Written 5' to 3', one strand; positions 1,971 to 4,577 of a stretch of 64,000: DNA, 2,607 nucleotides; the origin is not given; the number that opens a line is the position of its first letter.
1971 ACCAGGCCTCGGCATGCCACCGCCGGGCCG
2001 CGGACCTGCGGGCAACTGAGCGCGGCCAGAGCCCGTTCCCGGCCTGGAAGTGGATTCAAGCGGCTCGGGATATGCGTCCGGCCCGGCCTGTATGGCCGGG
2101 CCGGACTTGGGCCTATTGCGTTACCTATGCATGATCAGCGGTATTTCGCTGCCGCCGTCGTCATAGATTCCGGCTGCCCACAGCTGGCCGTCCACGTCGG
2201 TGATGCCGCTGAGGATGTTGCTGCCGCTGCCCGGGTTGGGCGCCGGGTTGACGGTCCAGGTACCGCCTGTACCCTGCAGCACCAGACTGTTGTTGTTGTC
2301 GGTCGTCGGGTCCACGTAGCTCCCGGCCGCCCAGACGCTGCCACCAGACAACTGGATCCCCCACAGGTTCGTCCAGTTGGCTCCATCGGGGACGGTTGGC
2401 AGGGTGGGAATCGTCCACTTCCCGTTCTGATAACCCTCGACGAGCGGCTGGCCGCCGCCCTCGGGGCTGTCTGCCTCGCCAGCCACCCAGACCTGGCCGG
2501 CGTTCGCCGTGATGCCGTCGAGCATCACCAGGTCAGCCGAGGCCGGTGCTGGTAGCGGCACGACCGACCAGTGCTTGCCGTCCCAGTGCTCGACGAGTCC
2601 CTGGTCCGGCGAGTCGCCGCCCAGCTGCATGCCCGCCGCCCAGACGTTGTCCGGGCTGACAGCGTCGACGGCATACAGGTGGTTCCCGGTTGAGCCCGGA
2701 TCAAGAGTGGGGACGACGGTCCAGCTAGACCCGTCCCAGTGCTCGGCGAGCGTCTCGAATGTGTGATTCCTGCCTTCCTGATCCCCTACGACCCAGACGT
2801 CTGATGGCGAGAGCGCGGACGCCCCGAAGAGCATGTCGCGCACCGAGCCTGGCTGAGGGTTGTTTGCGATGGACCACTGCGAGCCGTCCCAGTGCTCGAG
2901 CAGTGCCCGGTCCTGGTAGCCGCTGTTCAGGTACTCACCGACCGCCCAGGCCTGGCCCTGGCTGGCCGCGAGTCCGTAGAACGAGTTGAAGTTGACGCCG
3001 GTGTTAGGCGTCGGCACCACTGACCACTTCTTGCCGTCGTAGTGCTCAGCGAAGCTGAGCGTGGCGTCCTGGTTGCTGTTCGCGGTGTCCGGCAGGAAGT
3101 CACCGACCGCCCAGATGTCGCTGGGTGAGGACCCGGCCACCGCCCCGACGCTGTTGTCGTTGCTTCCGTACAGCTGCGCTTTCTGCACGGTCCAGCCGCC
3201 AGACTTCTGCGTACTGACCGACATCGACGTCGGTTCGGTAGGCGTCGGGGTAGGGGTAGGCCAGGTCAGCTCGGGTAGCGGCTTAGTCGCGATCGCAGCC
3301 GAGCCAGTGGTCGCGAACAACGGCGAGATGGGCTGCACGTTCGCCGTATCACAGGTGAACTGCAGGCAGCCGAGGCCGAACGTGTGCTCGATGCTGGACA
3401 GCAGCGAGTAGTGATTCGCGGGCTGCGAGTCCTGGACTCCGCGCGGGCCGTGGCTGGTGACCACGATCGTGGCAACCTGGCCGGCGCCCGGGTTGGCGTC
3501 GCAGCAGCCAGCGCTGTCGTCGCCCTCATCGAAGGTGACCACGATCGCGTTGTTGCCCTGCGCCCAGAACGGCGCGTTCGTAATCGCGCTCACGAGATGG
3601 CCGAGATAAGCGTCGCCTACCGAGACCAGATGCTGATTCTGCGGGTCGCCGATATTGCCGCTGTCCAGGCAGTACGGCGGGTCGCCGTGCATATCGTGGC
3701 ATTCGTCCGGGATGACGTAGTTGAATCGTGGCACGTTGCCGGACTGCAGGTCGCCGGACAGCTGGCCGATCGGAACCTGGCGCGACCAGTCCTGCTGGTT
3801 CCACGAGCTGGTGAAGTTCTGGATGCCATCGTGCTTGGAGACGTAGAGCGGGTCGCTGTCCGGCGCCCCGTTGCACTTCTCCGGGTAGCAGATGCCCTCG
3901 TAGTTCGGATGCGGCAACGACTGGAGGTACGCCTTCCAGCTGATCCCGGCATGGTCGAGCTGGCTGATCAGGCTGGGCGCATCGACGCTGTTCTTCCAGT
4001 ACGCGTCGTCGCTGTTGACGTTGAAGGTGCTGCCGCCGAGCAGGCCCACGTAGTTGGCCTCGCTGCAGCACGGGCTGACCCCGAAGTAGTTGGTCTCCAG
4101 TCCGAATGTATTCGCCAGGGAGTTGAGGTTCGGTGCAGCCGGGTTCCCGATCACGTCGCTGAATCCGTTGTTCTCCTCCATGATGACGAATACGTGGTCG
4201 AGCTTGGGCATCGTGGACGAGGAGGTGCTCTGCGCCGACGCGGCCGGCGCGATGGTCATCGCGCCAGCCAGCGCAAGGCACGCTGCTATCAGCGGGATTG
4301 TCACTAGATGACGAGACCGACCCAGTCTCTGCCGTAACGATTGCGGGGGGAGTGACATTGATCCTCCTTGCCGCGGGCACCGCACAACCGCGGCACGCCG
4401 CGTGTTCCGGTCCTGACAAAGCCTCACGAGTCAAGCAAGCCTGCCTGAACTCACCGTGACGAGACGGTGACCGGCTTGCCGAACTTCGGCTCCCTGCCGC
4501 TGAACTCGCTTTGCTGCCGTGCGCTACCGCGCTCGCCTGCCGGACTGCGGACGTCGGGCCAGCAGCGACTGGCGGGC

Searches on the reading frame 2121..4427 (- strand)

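Call 66: search_protein_families(library=pfam, proteins=[window:2121-4427:-], max_evalue=0.00001)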
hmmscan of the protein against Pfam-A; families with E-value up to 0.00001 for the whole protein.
window:2121-4427:- (768 aa): 1 family
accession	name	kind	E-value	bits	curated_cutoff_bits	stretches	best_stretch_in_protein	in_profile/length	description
PF04185.19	Phosphoesterase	-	3e-22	79.7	23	1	97-352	106-355/356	Phosphoesterase family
